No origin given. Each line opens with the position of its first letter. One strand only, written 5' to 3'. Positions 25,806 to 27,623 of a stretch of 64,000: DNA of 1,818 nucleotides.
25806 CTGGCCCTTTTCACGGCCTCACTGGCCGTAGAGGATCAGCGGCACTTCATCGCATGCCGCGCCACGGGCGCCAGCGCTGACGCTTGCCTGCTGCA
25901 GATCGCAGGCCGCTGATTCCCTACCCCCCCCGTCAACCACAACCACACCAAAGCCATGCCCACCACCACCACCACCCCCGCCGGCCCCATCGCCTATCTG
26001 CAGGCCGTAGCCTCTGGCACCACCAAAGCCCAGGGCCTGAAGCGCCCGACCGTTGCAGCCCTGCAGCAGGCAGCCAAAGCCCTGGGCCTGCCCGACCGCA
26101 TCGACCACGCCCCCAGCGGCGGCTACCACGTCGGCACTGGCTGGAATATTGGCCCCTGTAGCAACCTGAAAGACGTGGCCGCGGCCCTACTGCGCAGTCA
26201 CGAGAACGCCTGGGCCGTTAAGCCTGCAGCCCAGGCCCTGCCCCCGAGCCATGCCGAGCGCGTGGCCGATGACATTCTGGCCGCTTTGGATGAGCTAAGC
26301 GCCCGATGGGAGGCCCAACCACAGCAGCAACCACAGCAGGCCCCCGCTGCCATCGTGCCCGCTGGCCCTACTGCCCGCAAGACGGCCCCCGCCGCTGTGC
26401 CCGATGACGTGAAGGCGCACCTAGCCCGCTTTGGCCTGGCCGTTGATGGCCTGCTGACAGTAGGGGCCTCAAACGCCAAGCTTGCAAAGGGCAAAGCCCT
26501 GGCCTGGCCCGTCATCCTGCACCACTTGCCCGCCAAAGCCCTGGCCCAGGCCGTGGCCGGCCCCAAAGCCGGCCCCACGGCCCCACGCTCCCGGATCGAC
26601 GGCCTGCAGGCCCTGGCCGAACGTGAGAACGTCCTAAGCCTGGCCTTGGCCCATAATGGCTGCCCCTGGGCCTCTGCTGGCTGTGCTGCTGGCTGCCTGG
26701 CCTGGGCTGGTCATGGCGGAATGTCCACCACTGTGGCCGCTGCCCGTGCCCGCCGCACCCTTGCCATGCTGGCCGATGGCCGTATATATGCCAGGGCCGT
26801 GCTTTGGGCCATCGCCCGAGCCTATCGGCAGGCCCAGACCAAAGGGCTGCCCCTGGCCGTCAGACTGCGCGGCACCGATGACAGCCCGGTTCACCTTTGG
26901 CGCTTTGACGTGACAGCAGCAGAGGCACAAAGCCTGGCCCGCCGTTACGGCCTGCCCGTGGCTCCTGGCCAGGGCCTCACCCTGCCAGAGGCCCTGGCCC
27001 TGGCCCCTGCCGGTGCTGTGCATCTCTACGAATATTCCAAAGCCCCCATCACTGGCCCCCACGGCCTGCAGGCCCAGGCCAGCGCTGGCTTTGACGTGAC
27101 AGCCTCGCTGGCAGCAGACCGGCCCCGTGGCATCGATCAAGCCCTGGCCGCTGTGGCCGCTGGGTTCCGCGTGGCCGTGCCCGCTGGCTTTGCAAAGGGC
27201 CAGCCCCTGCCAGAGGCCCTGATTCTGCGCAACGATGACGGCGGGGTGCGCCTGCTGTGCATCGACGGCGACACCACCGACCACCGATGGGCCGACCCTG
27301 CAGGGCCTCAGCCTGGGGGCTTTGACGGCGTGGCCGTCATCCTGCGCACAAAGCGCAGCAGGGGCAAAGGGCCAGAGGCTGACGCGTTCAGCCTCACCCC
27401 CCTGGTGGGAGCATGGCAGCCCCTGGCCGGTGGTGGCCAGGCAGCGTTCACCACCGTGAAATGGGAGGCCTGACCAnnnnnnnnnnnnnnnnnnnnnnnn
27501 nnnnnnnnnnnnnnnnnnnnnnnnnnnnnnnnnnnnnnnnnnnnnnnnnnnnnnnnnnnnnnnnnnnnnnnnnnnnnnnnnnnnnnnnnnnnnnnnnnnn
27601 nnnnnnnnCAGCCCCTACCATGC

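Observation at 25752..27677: Self-contained GC-rich module (small TM ORF, 505-aa GP88-like ORF, 43-aa ORF, own terminator) inside an otherwise ~50% G+C phage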

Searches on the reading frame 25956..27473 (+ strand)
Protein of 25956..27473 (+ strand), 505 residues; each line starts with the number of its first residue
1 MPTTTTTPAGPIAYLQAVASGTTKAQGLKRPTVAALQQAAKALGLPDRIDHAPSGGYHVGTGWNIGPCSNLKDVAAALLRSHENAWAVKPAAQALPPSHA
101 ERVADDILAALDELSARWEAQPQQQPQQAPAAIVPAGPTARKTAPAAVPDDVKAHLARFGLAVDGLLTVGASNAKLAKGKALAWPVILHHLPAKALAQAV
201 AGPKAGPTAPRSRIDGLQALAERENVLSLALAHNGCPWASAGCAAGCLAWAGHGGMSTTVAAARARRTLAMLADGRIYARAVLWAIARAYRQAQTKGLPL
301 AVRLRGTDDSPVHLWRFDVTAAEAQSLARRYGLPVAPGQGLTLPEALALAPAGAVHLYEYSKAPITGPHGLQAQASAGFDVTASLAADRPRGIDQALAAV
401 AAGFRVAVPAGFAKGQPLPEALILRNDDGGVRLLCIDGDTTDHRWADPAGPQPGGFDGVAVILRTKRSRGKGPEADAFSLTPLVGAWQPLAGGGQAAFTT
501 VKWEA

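Call 4: search_protein_families(library=pfam, proteins=[window:25956-27473:+], max_evalue=0.1)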
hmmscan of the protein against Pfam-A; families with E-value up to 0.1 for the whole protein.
window:25956-27473:+ (505 aa): 1 family
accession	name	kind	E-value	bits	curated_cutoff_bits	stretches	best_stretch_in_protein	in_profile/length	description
PF17338.8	GP88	-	2.2e-08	34.7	24.4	1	229-309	28-109/230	Gene product 88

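Call 5: search_protein_families(library=phrogs, proteins=[window:25956-27473:+], max_evalue=0.1)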
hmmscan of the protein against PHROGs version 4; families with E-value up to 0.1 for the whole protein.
window:25956-27473:+ (505 aa): 1 family
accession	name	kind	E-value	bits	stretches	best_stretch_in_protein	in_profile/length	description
phrog_1617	-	unknown function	9.3e-27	94.8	2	158-325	33-163/273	-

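Call 7: search_dna_similar(query=window:25956-27473:+, collection=phages, mode=protein, max_rows=40)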
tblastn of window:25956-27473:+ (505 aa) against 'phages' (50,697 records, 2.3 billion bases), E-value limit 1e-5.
No match.

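Call 15: find_homologous_proteins(query=window:25956-27473:+)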
Query window:25956-27473:+ (505 aa): 498 proteins with E <= 0.001 among 8000 candidates; the best 120 are listed.
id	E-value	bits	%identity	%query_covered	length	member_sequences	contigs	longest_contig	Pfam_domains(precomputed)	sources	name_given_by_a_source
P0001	0.0e+0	1102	100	100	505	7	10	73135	PF17338.9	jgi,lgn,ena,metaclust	jgi:hypothetical protein|metaclust:\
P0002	0.0e+0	1021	90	99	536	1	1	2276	PF17338.9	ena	-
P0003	5.8e-291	984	87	100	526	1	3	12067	PF17338.9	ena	-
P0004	7.0e-258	874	83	100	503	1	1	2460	PF17338.9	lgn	-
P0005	4.8e-237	806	79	98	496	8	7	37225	PF17338.9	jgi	jgi:hypothetical protein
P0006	6.2e-230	782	73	100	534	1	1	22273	PF17338.9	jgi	jgi:hypothetical protein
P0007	1.0e-224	765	75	100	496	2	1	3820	PF17338.9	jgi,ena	jgi:hypothetical protein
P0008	6.2e-224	762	77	100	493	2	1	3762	PF17338.9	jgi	jgi:hypothetical protein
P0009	1.4e-218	745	71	100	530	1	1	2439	PF17338.9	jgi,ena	-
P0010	4.5e-211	720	77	76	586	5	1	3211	PF17338.9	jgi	jgi:hypothetical protein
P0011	3.1e-210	717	68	99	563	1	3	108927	PF17338.9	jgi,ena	-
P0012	1.7e-207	708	64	97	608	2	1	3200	PF17338.9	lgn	-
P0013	2.3e-206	705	68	99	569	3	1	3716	PF17338.9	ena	-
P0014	2.5e-206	704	69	99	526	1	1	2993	PF17338.9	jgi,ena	-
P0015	3.9e-206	704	79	74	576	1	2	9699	PF17338.9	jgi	jgi:hypothetical protein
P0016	5.6e-204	697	70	99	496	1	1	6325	PF17338.9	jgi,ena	jgi:hypothetical protein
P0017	1.7e-203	695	87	72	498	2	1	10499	PF17338.9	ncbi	-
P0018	2.1e-201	688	69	99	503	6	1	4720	PF17338.9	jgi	jgi:hypothetical protein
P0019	9.1e-201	686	66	97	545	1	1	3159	PF17338.9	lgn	-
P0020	3.5e-197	674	63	99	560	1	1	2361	PF17338.9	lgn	-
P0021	5.5e-195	667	84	73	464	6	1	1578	PF17338.9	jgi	-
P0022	6.8e-195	667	83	13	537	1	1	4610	PF17338.9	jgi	jgi:hypothetical protein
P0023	1.6e-194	665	84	73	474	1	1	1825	PF17338.9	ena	-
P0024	2.6e-194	665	62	99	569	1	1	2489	PF17338.9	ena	-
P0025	2.3e-193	662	61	99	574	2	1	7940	PF17338.9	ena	-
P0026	2.6e-193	661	67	97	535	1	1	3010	PF17338.9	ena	-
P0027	7.1e-193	660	59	97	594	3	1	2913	PF17338.9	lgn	-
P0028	8.3e-192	657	62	97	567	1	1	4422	PF17338.9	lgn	-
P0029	7.5e-191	653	79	74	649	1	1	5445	PF17338.9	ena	-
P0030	4.1e-190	651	79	74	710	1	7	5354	PF17338.9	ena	-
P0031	1.9e-189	649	61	98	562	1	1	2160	PF17338.9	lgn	-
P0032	4.1e-189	648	79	76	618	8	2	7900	PF17338.9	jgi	jgi:hypothetical protein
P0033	4.9e-189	647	62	97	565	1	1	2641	PF17338.9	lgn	-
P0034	7.0e-189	647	77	72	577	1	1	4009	PF17338.9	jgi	-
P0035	9.6e-189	646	73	73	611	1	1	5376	PF17338.9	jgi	jgi:hypothetical protein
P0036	2.2e-188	645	81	73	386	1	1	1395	PF17338.9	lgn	-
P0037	2.4e-188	645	81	72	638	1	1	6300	PF17338.9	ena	-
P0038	3.4e-188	645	67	99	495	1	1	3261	PF17338.9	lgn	-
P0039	1.3e-187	643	81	73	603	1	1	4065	PF17338.9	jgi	jgi:hypothetical protein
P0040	4.2e-187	641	78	73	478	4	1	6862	PF17338.9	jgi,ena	-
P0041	7.1e-187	640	78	71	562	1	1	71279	PF17338.9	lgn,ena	-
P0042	7.9e-187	640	78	71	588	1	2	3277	PF17338.9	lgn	-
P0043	9.8e-187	640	80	73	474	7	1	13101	PF17338.9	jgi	jgi:hypothetical protein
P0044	3.5e-184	631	77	74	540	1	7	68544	PF17338.9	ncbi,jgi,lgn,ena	jgi:hypothetical protein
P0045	1.6e-183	629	60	96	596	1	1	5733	PF17338.9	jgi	jgi:hypothetical protein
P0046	4.9e-183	628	60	97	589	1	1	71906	PF17338.9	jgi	jgi:hypothetical protein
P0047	1.3e-181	623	75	72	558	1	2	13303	PF17338.9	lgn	-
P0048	2.4e-181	622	78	74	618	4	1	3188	PF17338.9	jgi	jgi:hypothetical protein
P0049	8.1e-179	614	80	74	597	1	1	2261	PF17338.9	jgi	jgi:hypothetical protein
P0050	1.1e-178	613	67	77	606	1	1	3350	PF17338.9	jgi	jgi:hypothetical protein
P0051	3.5e-178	612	78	72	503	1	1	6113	PF17338.9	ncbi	-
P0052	4.2e-178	611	79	74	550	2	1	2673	PF17338.9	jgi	jgi:hypothetical protein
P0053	5.7e-176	604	70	73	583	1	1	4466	PF17338.9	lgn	-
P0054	1.3e-175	603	68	73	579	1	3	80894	PF17338.9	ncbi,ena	-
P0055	5.9e-175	601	59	100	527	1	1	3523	PF17338.9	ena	-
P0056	9.0e-175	600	65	80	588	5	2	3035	PF17338.9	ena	-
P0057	1.4e-174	600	55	99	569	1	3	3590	PF17338.9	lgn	-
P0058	7.7e-174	597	72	74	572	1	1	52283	PF17338.9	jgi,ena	-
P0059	2.3e-173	596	77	73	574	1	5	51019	PF17338.9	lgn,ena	-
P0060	2.7e-173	595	78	70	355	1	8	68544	PF17338.9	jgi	jgi:hypothetical protein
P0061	2.0e-171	589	76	74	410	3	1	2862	PF17338.9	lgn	-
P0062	2.7e-171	589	69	81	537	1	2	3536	PF17338.9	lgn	-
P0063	2.4e-170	586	75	73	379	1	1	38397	PF17338.9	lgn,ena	-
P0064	4.0e-170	585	72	77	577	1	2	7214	PF17338.9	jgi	jgi:hypothetical protein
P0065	5.7e-170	584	73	76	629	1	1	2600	PF17338.9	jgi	jgi:hypothetical protein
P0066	7.5e-170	584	75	71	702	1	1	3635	PF17338.9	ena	-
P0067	1.5e-169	583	75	74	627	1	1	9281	PF17338.9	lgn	-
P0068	5.8e-169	581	66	83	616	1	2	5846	PF17338.9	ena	-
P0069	1.7e-168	580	72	77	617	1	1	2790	PF17338.9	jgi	jgi:hypothetical protein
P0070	4.8e-168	578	60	98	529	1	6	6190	PF17338.9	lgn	-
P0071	6.5e-168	578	64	80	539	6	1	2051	PF17338.9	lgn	-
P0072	8.3e-168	577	75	72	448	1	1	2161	PF17338.9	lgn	-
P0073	4.2e-167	575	76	72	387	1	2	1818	PF17338.9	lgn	-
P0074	1.3e-166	573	75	72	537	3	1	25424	PF17338.9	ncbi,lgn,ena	-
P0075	2.9e-165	569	63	73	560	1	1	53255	PF17338.9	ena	-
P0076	4.4e-163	562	75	72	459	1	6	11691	PF17338.9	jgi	jgi:hypothetical protein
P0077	5.9e-163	561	75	73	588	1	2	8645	PF17338.9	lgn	-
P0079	2.2e-162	559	70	76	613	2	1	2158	PF17338.9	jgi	jgi:hypothetical protein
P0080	1.7e-161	557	72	72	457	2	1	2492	PF17338.9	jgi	-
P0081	2.4e-161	556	68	73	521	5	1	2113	PF17338.9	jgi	jgi:hypothetical protein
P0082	8.7e-161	554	76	13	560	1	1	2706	PF17338.9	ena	-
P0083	1.2e-160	554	73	72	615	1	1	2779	PF17338.9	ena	-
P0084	1.6e-160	553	73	73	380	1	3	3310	PF17338.9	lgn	-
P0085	3.5e-160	552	63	74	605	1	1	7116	PF17338.9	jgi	jgi:hypothetical protein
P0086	3.7e-160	552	74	14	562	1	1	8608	PF17338.9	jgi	-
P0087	1.2e-159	550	73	73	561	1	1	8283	PF17338.9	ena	-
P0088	1.3e-159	550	73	72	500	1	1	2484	PF17338.9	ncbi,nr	ncbi:MAG: hypothetical protein VKK63_11795 [Synechococcus sp.]|nr:hypothetical protein [Synechococcu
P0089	2.0e-159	550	63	72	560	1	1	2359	PF17338.9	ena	-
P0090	2.6e-159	549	62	73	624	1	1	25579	PF17338.9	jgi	jgi:hypothetical protein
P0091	2.3e-158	546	63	73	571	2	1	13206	PF17338.9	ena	-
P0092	3.5e-158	546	63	72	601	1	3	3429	PF17338.9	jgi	jgi:hypothetical protein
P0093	3.0e-157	543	62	72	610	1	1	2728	PF17338.9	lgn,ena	-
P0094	4.3e-157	542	70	73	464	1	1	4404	PF17338.9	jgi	jgi:hypothetical protein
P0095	1.9e-156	540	70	74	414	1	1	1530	PF17338.9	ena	-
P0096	1.7e-155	537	73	70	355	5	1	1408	PF17338.9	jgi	jgi:hypothetical protein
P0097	1.8e-155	537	59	96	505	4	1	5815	PF17338.9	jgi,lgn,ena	jgi:hypothetical protein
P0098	4.5e-154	532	69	73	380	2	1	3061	PF17338.9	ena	-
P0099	4.0e-153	529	59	96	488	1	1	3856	PF17338.9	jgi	jgi:hypothetical protein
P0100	4.1e-153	529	70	72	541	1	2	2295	PF17338.9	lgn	-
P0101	1.5e-152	527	57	96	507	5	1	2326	PF17338.9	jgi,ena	-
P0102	2.1e-152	527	71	71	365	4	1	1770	PF17338.9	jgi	jgi:hypothetical protein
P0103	1.2e-150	521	71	71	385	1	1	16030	PF17338.9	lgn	-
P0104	5.7e-149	515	67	76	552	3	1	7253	PF17338.9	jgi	jgi:hypothetical protein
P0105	6.6e-149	515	70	71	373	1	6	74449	PF17338.9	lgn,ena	-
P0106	8.7e-149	515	69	71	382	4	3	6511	PF17338.9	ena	-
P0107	1.3e-148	514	70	71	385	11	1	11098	PF17338.9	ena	-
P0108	1.6e-148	514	70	71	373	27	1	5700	PF17338.9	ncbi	-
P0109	2.4e-148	513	69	73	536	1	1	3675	PF17338.9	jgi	jgi:hypothetical protein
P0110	7.7e-148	511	67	72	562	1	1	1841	PF17338.9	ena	-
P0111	8.2e-148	511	69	71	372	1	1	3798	PF17338.9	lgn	-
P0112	1.9e-147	510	69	73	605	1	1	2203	PF17338.9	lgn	-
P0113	2.1e-145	503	68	73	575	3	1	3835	PF17338.9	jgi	-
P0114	9.3e-145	501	68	71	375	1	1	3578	PF17338.9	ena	-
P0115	4.8e-141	489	66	71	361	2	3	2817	PF17338.9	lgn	-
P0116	3.2e-139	483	64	73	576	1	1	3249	PF17338.9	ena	-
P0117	6.8e-139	482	62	73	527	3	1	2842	PF17338.9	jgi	jgi:hypothetical protein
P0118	1.0e-138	481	65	71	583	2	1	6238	PF17338.9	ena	-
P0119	2.8e-138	480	63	74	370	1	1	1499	PF17338.9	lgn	-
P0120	7.5e-138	479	63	73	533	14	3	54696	PF17338.9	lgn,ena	-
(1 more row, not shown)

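Call 17: search_solved_structures(query=window:25956-27470:+, max_evalue=10, show_alignments=2)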
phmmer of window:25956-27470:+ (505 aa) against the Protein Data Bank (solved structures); distinct sequences matched with E-value up to 10: 0.

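Call 19: find_encoding_contigs(protein=P0001, flank=6000, max_places=4)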
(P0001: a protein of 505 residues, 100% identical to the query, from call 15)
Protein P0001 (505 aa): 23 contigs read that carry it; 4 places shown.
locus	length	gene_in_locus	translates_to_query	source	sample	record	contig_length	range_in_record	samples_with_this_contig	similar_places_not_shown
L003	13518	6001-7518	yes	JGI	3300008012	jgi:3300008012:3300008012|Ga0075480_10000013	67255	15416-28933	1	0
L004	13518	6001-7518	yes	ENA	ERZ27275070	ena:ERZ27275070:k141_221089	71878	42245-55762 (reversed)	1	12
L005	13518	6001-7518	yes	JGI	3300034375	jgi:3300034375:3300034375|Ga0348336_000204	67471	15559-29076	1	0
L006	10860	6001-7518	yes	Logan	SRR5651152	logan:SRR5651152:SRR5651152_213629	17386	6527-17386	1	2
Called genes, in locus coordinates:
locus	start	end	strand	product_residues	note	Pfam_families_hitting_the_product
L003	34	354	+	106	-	-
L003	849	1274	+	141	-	PF03330:DPBB_1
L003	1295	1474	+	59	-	-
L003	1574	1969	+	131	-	-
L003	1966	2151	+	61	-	-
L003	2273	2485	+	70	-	-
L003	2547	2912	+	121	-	-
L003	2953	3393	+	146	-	-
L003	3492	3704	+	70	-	-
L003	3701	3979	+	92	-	-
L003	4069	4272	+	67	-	-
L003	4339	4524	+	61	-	-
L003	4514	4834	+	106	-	-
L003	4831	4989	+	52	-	-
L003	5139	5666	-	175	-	-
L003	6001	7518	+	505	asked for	PF17338:GP88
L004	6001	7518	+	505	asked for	PF17338:GP88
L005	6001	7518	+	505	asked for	PF17338:GP88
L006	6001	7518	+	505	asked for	PF17338:GP88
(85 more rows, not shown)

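Call 20: find_encoding_contigs(protein=P0041, flank=6000, max_places=2)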
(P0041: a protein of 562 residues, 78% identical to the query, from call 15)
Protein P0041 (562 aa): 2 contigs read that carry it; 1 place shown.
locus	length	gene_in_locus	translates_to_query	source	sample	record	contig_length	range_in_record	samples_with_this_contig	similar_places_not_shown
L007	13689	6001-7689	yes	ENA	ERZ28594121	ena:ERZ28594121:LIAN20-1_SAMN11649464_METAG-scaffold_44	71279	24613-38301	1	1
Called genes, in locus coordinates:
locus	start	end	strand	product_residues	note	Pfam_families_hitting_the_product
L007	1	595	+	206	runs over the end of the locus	PF07460:NUMOD3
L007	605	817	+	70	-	-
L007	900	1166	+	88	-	-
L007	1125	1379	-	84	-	-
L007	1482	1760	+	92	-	-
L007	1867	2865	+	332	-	PF06067:DUF932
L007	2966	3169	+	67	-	-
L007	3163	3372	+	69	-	-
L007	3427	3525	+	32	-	-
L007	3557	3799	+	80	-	-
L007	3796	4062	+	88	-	-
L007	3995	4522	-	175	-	-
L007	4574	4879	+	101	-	-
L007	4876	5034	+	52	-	-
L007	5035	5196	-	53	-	-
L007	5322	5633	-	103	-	-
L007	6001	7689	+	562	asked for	PF17338:GP88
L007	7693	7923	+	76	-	-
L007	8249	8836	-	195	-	-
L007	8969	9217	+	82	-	-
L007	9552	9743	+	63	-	-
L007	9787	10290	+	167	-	PF13392:HNH_3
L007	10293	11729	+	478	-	PF02867:Ribonuc_red_lgC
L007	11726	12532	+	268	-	-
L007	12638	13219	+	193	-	-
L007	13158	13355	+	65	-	-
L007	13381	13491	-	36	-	-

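Call 21: find_encoding_contigs(protein=P0046, flank=6000, max_places=2)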
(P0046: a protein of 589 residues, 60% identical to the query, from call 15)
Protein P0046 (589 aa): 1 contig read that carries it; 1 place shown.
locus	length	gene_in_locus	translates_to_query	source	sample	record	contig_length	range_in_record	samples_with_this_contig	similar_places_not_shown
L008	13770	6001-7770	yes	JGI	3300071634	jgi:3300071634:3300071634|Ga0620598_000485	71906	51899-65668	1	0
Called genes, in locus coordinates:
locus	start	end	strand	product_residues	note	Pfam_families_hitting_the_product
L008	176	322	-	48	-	-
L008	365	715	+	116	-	PF03330:DPBB_1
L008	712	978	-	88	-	-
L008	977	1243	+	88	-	-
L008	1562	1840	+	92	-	-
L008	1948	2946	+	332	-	PF06067:DUF932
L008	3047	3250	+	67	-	-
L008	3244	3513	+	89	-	-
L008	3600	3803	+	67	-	-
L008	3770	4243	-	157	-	-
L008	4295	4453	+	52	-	-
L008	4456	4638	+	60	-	-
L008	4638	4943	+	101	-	-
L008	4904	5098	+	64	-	-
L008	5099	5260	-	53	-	-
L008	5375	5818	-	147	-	-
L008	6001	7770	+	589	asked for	PF17338:GP88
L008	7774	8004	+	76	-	-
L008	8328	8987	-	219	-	-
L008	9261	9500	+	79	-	-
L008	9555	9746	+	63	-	-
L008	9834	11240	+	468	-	PF02867:Ribonuc_red_lgC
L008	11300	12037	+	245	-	-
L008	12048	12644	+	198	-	-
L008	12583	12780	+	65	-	-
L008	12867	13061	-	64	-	-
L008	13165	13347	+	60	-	-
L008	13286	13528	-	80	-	-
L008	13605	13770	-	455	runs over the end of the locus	PF27249:MJ0330_N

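Call 24: search_protein_families(library=ncbifam, proteins=[window:25956-27470:+], max_evalue=0.1)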
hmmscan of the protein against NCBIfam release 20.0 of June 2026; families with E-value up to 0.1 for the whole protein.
window:25956-27470:+ (505 aa): 0 families

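Call 68: find_encoding_contigs(protein=P0054, flank=8000, max_places=1)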
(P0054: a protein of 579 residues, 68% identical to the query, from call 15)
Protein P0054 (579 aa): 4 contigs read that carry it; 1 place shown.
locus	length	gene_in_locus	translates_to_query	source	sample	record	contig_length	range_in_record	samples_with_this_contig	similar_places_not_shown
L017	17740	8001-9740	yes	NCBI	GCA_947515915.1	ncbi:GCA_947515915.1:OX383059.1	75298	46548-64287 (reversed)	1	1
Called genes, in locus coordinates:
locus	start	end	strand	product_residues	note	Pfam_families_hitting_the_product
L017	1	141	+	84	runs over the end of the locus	-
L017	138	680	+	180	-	-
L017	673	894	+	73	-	-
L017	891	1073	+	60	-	-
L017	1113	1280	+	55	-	-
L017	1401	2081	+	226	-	PF03330:DPBB_1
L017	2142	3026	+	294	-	PF01844:HNH, PF14279:HNH_5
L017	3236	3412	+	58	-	-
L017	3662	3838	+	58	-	-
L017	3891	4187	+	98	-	-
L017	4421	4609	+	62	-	-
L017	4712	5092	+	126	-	-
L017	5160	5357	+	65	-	-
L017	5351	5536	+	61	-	-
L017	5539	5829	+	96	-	-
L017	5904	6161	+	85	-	-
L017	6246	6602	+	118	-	-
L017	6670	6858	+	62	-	-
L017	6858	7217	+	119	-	-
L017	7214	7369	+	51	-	-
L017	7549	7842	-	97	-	-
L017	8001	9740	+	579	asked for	PF17338:GP88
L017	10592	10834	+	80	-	-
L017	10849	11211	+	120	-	-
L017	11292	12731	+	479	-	PF02867:Ribonuc_red_lgC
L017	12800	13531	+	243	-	-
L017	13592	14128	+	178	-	PF02945:Endonuclease_7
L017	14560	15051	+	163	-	-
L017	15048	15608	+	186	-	-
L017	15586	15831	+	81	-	-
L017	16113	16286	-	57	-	-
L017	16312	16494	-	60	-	-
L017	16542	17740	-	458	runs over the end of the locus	PF27249:MJ0330_N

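Call 69: find_encoding_contigs(protein=P0011, flank=8000, max_places=1)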
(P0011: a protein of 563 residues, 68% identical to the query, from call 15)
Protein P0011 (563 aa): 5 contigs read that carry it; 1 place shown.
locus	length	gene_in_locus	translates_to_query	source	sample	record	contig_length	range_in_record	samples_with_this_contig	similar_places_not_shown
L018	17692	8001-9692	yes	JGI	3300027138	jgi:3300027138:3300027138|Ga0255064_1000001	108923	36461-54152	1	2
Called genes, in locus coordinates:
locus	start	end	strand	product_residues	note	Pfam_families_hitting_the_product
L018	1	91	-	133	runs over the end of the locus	-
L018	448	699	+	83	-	-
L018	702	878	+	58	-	-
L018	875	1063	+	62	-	-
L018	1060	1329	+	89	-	-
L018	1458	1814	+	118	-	-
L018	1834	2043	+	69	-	-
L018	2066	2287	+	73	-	-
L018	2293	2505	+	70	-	-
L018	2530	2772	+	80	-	-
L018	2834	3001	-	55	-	-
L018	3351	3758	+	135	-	PF03330:DPBB_1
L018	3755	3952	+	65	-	-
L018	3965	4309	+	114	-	-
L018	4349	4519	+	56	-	-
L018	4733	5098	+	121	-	-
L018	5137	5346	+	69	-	-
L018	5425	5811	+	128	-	-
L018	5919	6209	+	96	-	-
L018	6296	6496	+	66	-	-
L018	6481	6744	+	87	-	-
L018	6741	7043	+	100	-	-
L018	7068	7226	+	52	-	-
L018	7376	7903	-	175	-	-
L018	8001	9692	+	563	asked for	PF17338:GP88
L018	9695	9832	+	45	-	-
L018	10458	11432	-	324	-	-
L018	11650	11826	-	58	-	-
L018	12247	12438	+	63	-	-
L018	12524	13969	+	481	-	PF02867:Ribonuc_red_lgC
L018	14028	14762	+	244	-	-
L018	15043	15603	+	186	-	PF00149:Metallophos (weak)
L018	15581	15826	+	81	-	-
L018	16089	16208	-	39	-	-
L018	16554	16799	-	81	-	-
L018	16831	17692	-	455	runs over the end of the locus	PF27249:MJ0330_N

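Call 86: predict_structure(alignment_id=A6)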
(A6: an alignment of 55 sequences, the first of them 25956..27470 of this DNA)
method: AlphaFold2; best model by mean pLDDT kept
length: 505 residues; sequences in the alignment: 55
mean_pLDDT: 87.8   pTM: 0.72
mean pLDDT of the five models: 87.8, 87.1, 86.8, 86.4, 86.2
residues with pLDDT >= 90: 359; 70-90: 76; 50-70: 43; < 50: 27
segments of 3 or more residues with pLDDT < 50: 1-5, 88-95, 122-130
pLDDT, mean of each block of 10 residues (from residue 1): 58 96 92 97 94 93 92 97 71 50 74 78 45 58 66 97 90 71 93 88 77 92 98 93 85 74 95 98 97 94 93 96 95 97 98 96 95 98 96 96 98 94 96 95 93 95 88 91 96 95 55
secondary structure, 60 per line:
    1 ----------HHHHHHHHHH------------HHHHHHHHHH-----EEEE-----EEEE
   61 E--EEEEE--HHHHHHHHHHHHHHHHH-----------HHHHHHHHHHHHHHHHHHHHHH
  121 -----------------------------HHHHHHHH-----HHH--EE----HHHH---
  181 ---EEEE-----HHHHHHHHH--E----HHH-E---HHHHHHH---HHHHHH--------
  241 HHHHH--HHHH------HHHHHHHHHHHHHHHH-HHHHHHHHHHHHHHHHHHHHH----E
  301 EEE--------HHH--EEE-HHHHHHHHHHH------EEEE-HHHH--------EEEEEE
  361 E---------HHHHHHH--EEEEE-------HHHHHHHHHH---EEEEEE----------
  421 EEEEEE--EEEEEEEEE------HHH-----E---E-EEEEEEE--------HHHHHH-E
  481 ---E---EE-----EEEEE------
elements in order: H11-20 H33-42 E48-51 E57-61 E64-68 H71-87 H99-120 H150-157 H174-177 E184-187 H193-201 H217-223 H227-232 H241-245 H248-251 H258-273 H275-295 E300-303 E317-319 H321-331 E338-341 H343-346 E355-361 H371-377 E380-384 H392-401 E405-410 E421-426 E429-437 E458-464 H473-478 E495-499
